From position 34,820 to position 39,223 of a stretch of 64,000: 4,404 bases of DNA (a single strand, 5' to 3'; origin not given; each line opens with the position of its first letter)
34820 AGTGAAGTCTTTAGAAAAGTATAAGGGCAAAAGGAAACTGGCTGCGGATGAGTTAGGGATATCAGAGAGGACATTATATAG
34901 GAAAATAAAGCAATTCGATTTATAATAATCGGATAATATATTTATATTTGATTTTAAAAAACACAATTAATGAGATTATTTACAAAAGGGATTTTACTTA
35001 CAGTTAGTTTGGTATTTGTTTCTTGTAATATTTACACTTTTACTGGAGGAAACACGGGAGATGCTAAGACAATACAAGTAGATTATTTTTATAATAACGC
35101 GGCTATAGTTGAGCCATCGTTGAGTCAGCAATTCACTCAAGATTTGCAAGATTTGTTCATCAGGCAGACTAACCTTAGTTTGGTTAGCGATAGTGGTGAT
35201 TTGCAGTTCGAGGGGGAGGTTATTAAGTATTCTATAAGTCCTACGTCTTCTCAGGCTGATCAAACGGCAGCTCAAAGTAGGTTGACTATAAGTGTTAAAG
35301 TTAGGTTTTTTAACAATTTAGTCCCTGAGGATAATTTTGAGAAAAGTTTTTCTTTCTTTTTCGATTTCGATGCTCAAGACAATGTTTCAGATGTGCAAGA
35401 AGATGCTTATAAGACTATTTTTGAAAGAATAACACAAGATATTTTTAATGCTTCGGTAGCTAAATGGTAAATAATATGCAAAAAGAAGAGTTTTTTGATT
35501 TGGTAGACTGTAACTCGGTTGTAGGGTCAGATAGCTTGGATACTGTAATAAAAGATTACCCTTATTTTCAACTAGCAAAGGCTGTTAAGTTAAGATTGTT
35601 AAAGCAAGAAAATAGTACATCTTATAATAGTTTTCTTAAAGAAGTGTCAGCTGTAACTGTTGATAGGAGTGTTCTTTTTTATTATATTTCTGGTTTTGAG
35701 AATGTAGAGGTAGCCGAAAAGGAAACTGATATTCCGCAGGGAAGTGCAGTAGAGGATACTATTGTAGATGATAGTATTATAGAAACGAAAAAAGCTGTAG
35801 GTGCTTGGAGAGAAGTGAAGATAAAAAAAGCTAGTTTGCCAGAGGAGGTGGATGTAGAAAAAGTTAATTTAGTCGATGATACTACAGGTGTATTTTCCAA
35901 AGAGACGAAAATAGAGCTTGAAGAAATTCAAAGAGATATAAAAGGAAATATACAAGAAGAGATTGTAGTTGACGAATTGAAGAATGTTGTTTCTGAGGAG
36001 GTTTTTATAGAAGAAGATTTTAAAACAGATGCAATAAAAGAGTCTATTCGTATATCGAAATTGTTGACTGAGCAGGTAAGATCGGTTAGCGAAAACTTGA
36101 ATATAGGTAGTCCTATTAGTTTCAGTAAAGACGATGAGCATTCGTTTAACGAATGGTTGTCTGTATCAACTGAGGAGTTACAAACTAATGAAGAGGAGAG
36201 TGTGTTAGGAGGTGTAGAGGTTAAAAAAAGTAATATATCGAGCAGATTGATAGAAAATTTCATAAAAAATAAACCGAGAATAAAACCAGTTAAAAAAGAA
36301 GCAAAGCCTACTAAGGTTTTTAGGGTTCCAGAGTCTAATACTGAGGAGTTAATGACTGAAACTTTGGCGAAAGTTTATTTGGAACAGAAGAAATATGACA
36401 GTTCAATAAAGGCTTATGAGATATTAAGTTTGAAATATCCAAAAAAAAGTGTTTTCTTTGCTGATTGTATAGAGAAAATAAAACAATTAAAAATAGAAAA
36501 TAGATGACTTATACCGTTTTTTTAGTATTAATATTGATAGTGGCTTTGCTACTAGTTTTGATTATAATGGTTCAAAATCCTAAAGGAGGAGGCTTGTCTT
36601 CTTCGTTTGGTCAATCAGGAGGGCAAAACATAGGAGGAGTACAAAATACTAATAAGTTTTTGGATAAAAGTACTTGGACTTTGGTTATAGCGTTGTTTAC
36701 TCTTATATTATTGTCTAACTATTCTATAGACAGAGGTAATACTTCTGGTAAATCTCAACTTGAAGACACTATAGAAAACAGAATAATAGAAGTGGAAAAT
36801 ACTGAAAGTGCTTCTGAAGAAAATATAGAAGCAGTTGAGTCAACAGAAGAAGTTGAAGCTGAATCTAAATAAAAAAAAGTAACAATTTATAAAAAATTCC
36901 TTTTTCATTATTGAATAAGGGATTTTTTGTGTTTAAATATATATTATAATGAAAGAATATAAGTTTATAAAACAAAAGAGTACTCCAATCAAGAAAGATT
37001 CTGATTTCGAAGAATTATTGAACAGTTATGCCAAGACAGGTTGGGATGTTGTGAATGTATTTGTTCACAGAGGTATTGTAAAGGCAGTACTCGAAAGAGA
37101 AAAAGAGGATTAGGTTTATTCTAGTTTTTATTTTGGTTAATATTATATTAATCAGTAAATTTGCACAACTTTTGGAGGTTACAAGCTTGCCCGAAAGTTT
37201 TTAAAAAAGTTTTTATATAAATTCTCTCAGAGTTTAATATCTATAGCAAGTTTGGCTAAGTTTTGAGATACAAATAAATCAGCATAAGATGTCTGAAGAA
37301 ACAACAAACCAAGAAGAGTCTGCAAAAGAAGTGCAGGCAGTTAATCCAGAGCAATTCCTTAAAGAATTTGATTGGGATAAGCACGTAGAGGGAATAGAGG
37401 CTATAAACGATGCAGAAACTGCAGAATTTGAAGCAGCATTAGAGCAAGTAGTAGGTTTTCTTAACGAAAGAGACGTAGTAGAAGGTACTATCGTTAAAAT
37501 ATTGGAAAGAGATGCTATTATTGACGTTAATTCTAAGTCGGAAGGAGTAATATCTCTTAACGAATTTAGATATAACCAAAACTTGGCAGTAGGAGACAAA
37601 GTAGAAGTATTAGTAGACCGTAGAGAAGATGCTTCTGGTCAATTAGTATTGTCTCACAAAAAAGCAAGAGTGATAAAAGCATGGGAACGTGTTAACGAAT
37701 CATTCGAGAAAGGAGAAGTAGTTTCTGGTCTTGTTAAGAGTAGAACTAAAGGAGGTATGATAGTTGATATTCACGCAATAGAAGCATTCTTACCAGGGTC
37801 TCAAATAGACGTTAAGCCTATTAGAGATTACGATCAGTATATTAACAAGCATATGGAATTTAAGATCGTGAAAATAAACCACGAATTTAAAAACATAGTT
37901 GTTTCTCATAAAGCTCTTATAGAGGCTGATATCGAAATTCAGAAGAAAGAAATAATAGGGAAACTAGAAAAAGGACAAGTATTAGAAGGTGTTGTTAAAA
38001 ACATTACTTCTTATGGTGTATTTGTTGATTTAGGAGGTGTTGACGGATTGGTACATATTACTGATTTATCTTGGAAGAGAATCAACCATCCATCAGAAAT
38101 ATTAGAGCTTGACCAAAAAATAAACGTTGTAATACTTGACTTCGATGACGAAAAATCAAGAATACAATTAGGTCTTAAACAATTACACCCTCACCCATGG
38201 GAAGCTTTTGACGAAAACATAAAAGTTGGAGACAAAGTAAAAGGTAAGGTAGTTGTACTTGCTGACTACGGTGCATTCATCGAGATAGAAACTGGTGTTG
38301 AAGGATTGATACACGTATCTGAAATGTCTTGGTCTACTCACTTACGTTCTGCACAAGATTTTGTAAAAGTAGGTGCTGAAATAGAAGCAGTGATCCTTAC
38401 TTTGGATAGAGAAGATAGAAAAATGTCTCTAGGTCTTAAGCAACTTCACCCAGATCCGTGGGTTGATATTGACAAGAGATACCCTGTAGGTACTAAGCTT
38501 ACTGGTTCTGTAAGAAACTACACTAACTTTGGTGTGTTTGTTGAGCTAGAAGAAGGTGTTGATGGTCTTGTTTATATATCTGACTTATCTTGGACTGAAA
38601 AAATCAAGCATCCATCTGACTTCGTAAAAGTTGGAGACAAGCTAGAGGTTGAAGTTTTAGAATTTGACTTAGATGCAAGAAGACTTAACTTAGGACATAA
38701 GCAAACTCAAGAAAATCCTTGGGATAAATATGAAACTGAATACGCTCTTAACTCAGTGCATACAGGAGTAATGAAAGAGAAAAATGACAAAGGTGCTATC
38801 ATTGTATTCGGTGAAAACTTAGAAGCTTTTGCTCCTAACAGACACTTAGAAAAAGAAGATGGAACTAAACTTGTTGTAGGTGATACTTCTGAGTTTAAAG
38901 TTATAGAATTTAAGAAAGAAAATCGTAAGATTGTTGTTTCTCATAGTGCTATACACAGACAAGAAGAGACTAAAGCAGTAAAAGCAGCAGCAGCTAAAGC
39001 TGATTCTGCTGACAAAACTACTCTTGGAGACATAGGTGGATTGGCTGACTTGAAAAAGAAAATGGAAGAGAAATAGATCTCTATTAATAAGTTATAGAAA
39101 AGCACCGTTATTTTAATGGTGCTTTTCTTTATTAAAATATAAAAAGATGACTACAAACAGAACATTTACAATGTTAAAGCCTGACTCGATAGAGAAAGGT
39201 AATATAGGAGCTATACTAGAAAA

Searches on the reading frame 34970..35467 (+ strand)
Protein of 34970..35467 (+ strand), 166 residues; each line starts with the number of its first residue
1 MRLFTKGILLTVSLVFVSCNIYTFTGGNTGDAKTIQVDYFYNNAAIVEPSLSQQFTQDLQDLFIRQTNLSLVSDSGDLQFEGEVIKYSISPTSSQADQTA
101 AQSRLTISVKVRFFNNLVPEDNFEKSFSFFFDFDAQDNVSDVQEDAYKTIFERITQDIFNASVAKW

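Call 10: search_protein_families(library=pfam, proteins=[window:34970-35467:+], max_evalue=0.001)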
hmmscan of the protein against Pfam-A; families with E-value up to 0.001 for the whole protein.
window:34970-35467:+ (166 aa): 1 family
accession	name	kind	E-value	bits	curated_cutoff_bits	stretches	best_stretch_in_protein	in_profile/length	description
PF04390.17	LptE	-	1.9e-19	70.9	23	1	33-161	2-117/118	Lipopolysaccharide-assembly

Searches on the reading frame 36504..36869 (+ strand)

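Call 10: search_protein_families(library=pfam, proteins=[window:36504-36869:+], max_evalue=0.001)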
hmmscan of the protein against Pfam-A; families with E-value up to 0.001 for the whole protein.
window:36504-36869:+ (122 aa): 1 family
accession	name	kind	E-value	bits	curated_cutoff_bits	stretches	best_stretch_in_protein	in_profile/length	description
PF03840.19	SecG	-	1.2e-17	64.2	29.2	1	5-73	1-69/70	Preprotein translocase SecG subunit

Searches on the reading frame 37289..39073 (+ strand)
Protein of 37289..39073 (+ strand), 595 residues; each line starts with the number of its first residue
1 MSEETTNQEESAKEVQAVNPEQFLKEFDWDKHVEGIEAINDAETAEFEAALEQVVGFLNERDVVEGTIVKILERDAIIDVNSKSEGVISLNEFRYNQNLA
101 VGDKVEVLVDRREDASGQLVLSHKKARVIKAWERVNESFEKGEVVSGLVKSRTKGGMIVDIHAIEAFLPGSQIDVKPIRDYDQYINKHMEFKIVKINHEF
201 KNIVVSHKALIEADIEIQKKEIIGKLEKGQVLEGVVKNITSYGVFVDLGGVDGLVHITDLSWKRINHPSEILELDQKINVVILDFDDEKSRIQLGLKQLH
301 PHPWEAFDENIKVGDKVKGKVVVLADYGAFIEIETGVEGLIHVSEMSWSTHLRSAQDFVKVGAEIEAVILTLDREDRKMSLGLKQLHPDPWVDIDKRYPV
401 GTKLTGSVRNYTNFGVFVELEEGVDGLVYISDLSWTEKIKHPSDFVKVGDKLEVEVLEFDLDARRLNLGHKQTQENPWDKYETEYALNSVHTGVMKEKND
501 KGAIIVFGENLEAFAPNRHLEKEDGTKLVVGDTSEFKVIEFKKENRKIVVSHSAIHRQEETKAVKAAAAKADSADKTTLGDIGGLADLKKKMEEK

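Call 10: search_protein_families(library=pfam, proteins=[window:37289-39073:+], max_evalue=0.001)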
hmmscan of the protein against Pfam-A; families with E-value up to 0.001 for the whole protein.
window:37289-39073:+ (595 aa): 4 families
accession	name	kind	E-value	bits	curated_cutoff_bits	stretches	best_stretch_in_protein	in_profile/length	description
PF00575.29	S1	-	7.7e-76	250.9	22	6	225-297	1-74/74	S1 RNA binding domain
PF23459.1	S1_RRP5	-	6.5e-23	81.5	27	3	226-294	1-70/72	RRP5 S1 domain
PF21710.3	Spt6_S1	-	4.4e-07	30.5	27.5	0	321-384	24-87/91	Spt6, S1/OB domain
PF13509.12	S1_2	-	1.6e-05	25.3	21.8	0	65-109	6-48/61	S1 domain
